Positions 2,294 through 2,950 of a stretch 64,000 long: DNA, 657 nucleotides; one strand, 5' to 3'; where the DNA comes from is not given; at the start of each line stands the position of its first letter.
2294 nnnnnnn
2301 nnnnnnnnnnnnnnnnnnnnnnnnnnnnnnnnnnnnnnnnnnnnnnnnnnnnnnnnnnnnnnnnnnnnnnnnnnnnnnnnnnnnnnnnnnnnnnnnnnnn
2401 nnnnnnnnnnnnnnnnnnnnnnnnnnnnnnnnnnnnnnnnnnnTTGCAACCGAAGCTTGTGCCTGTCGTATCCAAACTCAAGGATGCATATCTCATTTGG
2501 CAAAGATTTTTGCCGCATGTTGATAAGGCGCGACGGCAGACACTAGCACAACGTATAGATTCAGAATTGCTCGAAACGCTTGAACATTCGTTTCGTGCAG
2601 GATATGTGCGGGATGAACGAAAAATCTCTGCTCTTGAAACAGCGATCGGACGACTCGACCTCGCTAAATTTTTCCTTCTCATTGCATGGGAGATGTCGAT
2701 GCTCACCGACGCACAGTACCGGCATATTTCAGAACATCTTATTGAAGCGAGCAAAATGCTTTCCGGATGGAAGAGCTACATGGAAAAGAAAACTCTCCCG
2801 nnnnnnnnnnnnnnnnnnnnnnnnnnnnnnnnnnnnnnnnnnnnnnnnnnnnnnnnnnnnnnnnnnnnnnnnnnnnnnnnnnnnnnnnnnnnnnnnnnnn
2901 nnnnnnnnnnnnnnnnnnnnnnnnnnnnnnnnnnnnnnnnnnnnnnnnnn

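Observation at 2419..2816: Avd-like four-helix-bundle ORF on the strand opposite the TR and reverse transcriptase, inside the ~400-nt TR-to-RT gap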

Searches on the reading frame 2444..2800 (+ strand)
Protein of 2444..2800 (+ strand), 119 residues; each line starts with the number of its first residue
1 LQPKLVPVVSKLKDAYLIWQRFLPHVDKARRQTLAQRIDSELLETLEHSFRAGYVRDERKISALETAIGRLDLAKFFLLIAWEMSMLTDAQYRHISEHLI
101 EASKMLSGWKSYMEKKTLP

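Call 3: search_protein_families(library=pfam, proteins=[window:2444-2800:+], max_evalue=1)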
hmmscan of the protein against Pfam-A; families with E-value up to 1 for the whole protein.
window:2444-2800:+ (119 aa): 2 families
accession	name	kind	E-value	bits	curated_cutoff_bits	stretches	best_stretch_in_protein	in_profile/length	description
PF22296.2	bAvd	-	3.4e-06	27.9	40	1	23-112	18-106/107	bAvd-like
PF05635.17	23S_rRNA_IVP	-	0.033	14.9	33.8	1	58-108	56-106/106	23S rRNA-intervening sequence protein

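Call 7: find_homologous_proteins(query=window:2444-2800:+, max_evalue=0.001)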
Query window:2444-2800:+ (119 aa): 22 proteins with E <= 0.001 among 37 candidates.
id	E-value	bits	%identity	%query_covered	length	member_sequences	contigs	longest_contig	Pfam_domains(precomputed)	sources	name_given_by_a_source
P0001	1.9e-67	242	99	96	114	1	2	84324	PF22296.3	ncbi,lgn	-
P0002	2.4e-60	219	84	100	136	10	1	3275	-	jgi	jgi:hypothetical protein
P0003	4.7e-54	199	81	98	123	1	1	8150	-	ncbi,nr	ncbi:four helix bundle protein [Candidatus Kaiserbacteria bacterium]|nr:four helix bundle protein [C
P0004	7.7e-54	198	78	97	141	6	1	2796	-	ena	-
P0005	1.0e-52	195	78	98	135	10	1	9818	-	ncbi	ncbi:MAG TPA: four helix bundle protein [Candidatus Paceibacterota bacterium]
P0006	1.1e-51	191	76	97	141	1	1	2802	-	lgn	-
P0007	4.0e-51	190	74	98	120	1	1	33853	-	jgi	jgi:hypothetical protein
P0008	2.5e-50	187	75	95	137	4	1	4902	PF22296.3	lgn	-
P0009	3.1e-50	187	75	95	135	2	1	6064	-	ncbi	ncbi:MAG: four helix bundle protein, partial [Patescibacteria group bacterium]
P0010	2.2e-49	184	74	98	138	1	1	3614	-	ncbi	-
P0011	4.7e-49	183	77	92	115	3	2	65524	-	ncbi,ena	-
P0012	6.1e-48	179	75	94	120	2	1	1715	-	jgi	-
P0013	1.6e-39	152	68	84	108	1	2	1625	PF22296.3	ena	-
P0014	1.9e-37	146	77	80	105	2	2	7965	-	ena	-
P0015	3.8e-36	141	62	94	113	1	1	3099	PF22296.3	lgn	-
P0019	7.0e-31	124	55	92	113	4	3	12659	PF22296.3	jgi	-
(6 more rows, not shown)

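Call 8: find_encoding_contigs(protein=P0007, flank=5000, max_places=2)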
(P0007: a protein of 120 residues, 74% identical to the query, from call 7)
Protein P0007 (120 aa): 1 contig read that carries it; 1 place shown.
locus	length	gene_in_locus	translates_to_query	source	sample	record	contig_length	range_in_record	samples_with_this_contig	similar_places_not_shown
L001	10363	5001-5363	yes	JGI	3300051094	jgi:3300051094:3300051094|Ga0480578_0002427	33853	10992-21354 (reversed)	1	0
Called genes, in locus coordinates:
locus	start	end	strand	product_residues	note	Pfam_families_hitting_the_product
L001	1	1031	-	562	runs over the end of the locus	PF05157:MshEN, PF00437:T2SSE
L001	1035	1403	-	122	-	-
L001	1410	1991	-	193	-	PF04350:PilO (weak)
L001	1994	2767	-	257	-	-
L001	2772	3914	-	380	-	PF06723:MreB_Mbl (faint), PF11104:PilM_2, PF14450:FtsA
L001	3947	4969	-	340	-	PF00078:RVT_1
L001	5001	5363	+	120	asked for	-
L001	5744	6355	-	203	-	-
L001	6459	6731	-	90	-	PF01329:Pterin_4a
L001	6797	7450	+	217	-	PF00156:Pribosyltran (weak)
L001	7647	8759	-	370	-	PF14659:Phage_int_SAM_3 (weak), PF02899:Phage_int_SAM_1 (weak), PF00589:Phage_integrase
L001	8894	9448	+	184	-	PF00300:His_Phos_1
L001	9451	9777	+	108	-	-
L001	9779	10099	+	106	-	PF00543:P-II (weak)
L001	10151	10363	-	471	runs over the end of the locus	PF14821:Thr_synth_N, PF00291:PALP, PF24857:THR4_C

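Call 9: find_encoding_contigs(protein=P0011, flank=5000, max_places=2)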
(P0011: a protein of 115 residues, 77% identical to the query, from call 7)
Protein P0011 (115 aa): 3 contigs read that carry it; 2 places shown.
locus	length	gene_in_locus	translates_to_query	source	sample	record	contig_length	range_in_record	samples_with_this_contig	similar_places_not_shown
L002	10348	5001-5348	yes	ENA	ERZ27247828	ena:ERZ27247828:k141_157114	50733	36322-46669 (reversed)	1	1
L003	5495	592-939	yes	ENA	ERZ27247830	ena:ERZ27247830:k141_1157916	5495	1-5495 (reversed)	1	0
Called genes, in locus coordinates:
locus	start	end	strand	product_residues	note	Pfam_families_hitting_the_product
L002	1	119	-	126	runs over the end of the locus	-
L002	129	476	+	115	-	PF00453:Ribosomal_L20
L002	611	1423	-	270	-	PF00072:Response_reg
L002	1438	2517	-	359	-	PF00512:HisKA, PF02518:HATPase_c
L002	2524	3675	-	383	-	PF08495:FIST, PF10442:FIST_C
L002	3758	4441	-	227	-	PF18306:LDcluster4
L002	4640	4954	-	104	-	-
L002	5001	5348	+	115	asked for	-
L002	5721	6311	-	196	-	-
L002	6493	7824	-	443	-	PF00753:Lactamase_B, PF12706:Lactamase_B_2 (faint), PF16661:Lactamase_B_6, PF23023:Anti-Pycsar_Apyc1, PF10996:Beta-Casp, PF07521:RMMBL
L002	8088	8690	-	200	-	PF00334:NDK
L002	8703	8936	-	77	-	PF10049:DUF2283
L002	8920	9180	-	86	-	-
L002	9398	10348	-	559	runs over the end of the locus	-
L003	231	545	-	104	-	-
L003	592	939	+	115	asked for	-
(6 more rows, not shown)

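Call 10: find_encoding_contigs(protein=P0019, flank=5000, max_places=2)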
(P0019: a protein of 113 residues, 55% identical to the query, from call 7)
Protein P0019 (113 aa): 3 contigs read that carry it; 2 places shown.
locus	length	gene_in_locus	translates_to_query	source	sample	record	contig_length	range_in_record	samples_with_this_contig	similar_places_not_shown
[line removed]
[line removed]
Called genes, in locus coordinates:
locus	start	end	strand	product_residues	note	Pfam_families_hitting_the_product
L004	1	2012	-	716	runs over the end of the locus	PF17164:DUF5122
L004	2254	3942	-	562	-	PF03485:Arg_tRNA_synt_N, PF00750:tRNA-synt_1d, PF05746:DALR_1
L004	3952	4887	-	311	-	PF00078:RVT_1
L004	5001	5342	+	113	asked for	PF22296:bAvd (weak)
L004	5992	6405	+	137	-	-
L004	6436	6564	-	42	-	-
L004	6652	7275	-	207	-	PF13521:AAA_28 (weak), PF02223:Thymidylate_kin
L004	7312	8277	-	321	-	PF01933:CofD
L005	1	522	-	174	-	?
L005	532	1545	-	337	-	PF00078:RVT_1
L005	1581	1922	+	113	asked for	PF22296:bAvd (weak)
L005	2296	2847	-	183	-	?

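Call 15: search_solved_structures(query=A1, max_evalue=1, show_alignments=2)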
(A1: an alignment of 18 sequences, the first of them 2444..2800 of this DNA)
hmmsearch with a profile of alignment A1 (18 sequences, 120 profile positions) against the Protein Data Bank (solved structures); distinct sequences matched with E-value up to 1: 0.

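Call 18: find_related_loci(query=A1, collection=genome_contigs, flank=3000)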
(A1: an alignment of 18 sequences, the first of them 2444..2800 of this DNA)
Query A1 (119 aa) in genome_contigs; peptide patterns used: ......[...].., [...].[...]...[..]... (x = any residue, [..] = any of these).
96 stretches matched a pattern; 18 encode a relative of the query (tblastn E <= 1e-3); 18 distinct loci.
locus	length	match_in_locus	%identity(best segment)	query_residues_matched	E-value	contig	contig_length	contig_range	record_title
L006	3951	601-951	80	1-117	2e-61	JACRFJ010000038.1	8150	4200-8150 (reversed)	MAG: Candidatus Kaiserbacteria bacterium isolate NC_groundwater_1722_Pr3_B-0.1um_52_27 SR-2_scaffold_141_2643683, whole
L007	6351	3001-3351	74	1-117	7e-58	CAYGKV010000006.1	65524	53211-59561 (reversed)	MAG TPA_asm: uncultured Candidatus Saccharibacteria bacterium isolate ERP113451_co5_294 genome assembly, contig: NODE_91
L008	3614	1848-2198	74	1-117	5e-57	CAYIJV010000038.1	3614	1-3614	MAG TPA_asm: uncultured Candidatus Saccharibacteria bacterium isolate ERP119705_co23_584 genome assembly, contig: NODE_3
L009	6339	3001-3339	75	5-117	6e-57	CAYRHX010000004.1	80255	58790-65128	MAG TPA_asm: uncultured Candidatus Saccharibacteria bacterium isolate ERP113451_co3_61 genome assembly, contig: NODE_107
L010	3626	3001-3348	74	2-117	1e-56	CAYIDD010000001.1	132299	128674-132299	MAG TPA_asm: uncultured Candidatus Saccharibacteria bacterium isolate ERP119705_co18_166 genome assembly, contig: NODE_5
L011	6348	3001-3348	76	2-117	8e-57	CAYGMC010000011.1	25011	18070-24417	MAG TPA_asm: uncultured Candidatus Saccharibacteria bacterium isolate ERP113451_co5_162 genome assembly, contig: NODE_10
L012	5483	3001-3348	61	2-117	3e-46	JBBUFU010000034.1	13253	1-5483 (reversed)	MAG: Patescibacteria group bacterium isolate H43-bin025_1 H43_bin025_1_000000000034, whole genome shotgun sequence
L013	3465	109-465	60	1-119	7e-46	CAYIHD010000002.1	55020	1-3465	MAG TPA_asm: uncultured Candidatus Saccharibacteria bacterium isolate ERP119705_co22_421 genome assembly, contig: NODE_3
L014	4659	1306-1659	58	2-119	2e-45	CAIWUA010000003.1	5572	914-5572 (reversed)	Candidatus Adlerbacteria bacterium isolate T7_bin-136 genome assembly, contig: bin-136:03/74, whole genome shotgun seque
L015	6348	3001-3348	57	2-117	3e-44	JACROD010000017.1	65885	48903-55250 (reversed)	MAG: Candidatus Kaiserbacteria bacterium isolate NC_groundwater_1952_Pr3_S-0.2um_53_6 scaffold_429400, whole genome shot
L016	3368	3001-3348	60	2-117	2e-44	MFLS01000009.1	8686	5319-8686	MAG: Candidatus Kaiserbacteria bacterium RIFCSPHIGHO2_12_FULL_56_13 rifcsphigho2_12_scaffold_15209, whole genome shotgun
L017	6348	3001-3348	61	2-117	2e-42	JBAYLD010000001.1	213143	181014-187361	MAG: Candidatus Paceibacterota bacterium isolate SO_2016_GW1_95 scaffold00110_OW334_2016, whole genome shotgun sequence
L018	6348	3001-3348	59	2-117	1e-42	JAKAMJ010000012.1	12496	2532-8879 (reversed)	MAG: bacterium isolate WY5.bin169 NODE_8669_length_12496_cov_2.428086, whole genome shotgun sequence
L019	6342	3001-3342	50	4-117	1e-36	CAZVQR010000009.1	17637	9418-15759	MAG TPA_asm: uncultured Candidatus Saccharibacteria bacterium isolate SRP178908_co1_346 genome assembly, contig: NODE_20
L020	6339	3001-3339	50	5-117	5e-33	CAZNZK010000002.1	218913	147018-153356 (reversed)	MAG TPA_asm: uncultured Candidatus Saccharibacteria bacterium isolate binchicken_co241_141 genome assembly, contig: NODE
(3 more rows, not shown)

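Call 21: predict_structure(alignment_id=A1)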
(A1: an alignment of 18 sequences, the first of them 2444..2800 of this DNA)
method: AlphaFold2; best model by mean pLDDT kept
length: 119 residues; sequences in the alignment: 18
mean_pLDDT: 90.8   pTM: 0.84
mean pLDDT of the five models: 90.8, 88.2, 87.7, 86.7, 84.9
residues with pLDDT >= 90: 84; 70-90: 31; 50-70: 4; < 50: 0
segments of 3 or more residues with pLDDT < 50: none
pLDDT, mean of each block of 10 residues (from residue 1): 83 95 84 92 96 86 95 97 94 96 93 78
secondary structure, 60 per line:
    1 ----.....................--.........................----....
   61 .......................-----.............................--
elements in order: H5-25 H28-52 H57-83 H89-117

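Call 24: fold_search(model_id=the predicted structure, library=pdb)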
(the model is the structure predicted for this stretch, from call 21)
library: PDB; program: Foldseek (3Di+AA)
matches with E <= 10: 709; with E <= 0.001: 0
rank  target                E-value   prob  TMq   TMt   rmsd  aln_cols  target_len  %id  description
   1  2rld_B                1.6e-03  1.00  0.80  0.85   2.2       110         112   17  CRYSTAL STRUCTURE OF A PROTEIN WITH UNKNOWN FUNCTION FROM S23 RIBOSOMAL PROTEIN FAMILY (BT_0352) FROM BACTEROIDES THET (released 2007-10-30)
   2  2gsc_E                1.7e-03  1.00  0.81  0.86   1.4       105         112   10  Crystal Structure of the Conserved Hypothetical Cytosolic Protein Xcc0516 from Xanthomonas campestris (released 2006-10-03)
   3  2rld_C                3.4e-03  1.00  0.81  0.83   2.9       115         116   16  CRYSTAL STRUCTURE OF A PROTEIN WITH UNKNOWN FUNCTION FROM S23 RIBOSOMAL PROTEIN FAMILY (BT_0352) FROM BACTEROIDES THET (released 2007-10-30)
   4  2gsc_B                3.5e-03  1.00  0.83  0.85   1.3       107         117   10  Crystal Structure of the Conserved Hypothetical Cytosolic Protein Xcc0516 from Xanthomonas campestris (released 2006-10-03)
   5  4dwl_D                4.2e-03  1.00  0.80  0.88   1.6       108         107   16  Avd molecule from Bordetella bacteriophage DGR (released 2013-02-27)
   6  8ub7_B                4.6e-03  1.00  0.81  0.79   3.2       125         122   15  Diversity-generating retroelement (DGR) ribonucleoprotein reverse transcriptase - Active state (N-occupied) (released 2024-10-23)
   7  2gsc_A                5.4e-03  1.00  0.83  0.87   1.3       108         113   11  Crystal Structure of the Conserved Hypothetical Cytosolic Protein Xcc0516 from Xanthomonas campestris (released 2006-10-03)
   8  4dwl_C                5.7e-03  1.00  0.80  0.86   1.7       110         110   16  Avd molecule from Bordetella bacteriophage DGR (released 2013-02-27)
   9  2rld_E                7.5e-03  1.00  0.77  0.84   2.2       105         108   17  CRYSTAL STRUCTURE OF A PROTEIN WITH UNKNOWN FUNCTION FROM S23 RIBOSOMAL PROTEIN FAMILY (BT_0352) FROM BACTEROIDES THET (released 2007-10-30)
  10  8ub7_E                8.4e-03  1.00  0.79  0.85   1.7       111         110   15  Diversity-generating retroelement (DGR) ribonucleoprotein reverse transcriptase - Active state (N-occupied) (released 2024-10-23)
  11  2rld_A                1.0e-02  1.00  0.76  0.79   2.2       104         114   17  CRYSTAL STRUCTURE OF A PROTEIN WITH UNKNOWN FUNCTION FROM S23 RIBOSOMAL PROTEIN FAMILY (BT_0352) FROM BACTEROIDES THET (released 2007-10-30)
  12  8ub7_C                1.2e-02  1.00  0.78  0.83   2.2       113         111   15  Diversity-generating retroelement (DGR) ribonucleoprotein reverse transcriptase - Active state (N-occupied) (released 2024-10-23)
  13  2gsc_D                1.3e-02  1.00  0.83  0.86   1.4       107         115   10  Crystal Structure of the Conserved Hypothetical Cytosolic Protein Xcc0516 from Xanthomonas campestris (released 2006-10-03)
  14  4dwl_E                1.3e-02  1.00  0.79  0.86   1.8       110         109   17  Avd molecule from Bordetella bacteriophage DGR (released 2013-02-27)
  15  4dwl_B                1.3e-02  1.00  0.79  0.85   1.9       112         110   16  Avd molecule from Bordetella bacteriophage DGR (released 2013-02-27)
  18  2rld_D                2.0e-02  1.00  0.75  0.83   2.2       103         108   16  CRYSTAL STRUCTURE OF A PROTEIN WITH UNKNOWN FUNCTION FROM S23 RIBOSOMAL PROTEIN FAMILY (BT_0352) FROM BACTEROIDES THET (released 2007-10-30)
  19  2gsc_C                2.1e-02  1.00  0.80  0.86   1.4       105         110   11  Crystal Structure of the Conserved Hypothetical Cytosolic Protein Xcc0516 from Xanthomonas campestris (released 2006-10-03)
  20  4dwl_A                2.9e-02  1.00  0.77  0.83   1.8       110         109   15  Avd molecule from Bordetella bacteriophage DGR (released 2013-02-27)
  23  8ub7_D                3.4e-02  1.00  0.77  0.82   2.2       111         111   15  Diversity-generating retroelement (DGR) ribonucleoprotein reverse transcriptase - Active state (N-occupied) (released 2024-10-23)
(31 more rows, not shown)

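Call 36: find_related_loci(query=A1, collection=metagenome_contigs, flank=2000)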
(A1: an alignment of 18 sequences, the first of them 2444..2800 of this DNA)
Query A1 (119 aa) in metagenome_contigs; peptide patterns used: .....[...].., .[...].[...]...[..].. (x = any residue, [..] = any of these).
241 stretches matched a pattern; 47 encode a relative of the query (tblastn E <= 1e-3); 47 distinct loci.
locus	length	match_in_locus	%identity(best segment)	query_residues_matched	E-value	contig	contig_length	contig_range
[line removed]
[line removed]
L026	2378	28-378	78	1-117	9e-60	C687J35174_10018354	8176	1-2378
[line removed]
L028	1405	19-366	73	2-117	4e-59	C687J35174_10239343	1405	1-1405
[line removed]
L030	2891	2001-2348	74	2-117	2e-56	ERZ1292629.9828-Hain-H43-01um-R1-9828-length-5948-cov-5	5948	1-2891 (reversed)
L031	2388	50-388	75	5-117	7e-57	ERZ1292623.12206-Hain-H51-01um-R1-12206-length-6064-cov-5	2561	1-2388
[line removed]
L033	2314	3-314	74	14-117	2e-50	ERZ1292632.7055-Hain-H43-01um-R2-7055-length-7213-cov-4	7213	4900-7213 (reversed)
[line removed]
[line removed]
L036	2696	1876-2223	65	2-117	1e-48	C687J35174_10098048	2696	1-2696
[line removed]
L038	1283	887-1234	64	2-117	5e-49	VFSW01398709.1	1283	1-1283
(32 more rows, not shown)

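Call 55: find_encoding_contigs(protein=P0001, flank=3000, max_places=3)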
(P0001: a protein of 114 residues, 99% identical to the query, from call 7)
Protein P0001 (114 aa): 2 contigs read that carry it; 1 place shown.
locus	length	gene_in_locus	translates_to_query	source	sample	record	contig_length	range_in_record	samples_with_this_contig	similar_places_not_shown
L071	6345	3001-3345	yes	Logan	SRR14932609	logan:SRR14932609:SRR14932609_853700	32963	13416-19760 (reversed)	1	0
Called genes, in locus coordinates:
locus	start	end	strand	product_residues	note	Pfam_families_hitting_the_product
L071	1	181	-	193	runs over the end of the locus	-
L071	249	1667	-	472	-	PF01425:Amidase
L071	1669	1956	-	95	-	PF02686:GatC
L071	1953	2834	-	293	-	PF00078:RVT_1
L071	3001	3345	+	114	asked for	PF22296:bAvd (weak)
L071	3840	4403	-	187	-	-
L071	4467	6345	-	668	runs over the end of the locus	PF22745:Nlig-Ia, PF01653:DNA_ligase_aden, PF03120:OB_DNA_ligase, PF14520:HHH_5 (weak), PF12826:HHH_2, PF14520:HHH_5 (weak), PF00633:HHH (weak), PF00533:BRCT, +1 more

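Call 61: search_protein_families(library=pfam, alignment_id=A1, max_evalue=0.01)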
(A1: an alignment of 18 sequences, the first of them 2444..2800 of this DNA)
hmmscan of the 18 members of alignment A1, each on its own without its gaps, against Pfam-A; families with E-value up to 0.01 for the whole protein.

A. member 1, window:2444-2800:+ (119 aa): 1 family
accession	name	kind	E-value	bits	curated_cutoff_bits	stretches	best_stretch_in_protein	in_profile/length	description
PF22296.2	bAvd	-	3.4e-06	27.9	40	1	23-112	18-106/107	bAvd-like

B. families by the number of members that match (of 18 scanned): 2 families
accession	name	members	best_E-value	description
PF22296.2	bAvd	17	8.5e-07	bAvd-like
PF09384.15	UTP15_C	1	0.0023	UTP15 C terminal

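Call 62: search_protein_families(library=ncbifam, proteins=[window:2444-2800:+], max_evalue=0.01)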
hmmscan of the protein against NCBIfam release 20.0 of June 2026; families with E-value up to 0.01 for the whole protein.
window:2444-2800:+ (119 aa): 1 family
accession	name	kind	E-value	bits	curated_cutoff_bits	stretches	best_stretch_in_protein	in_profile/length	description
NF033474.1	DivGenRetAVD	equivalog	4e-12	46.4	80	1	7-110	2-103/104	diversity-generating retroelement protein Avd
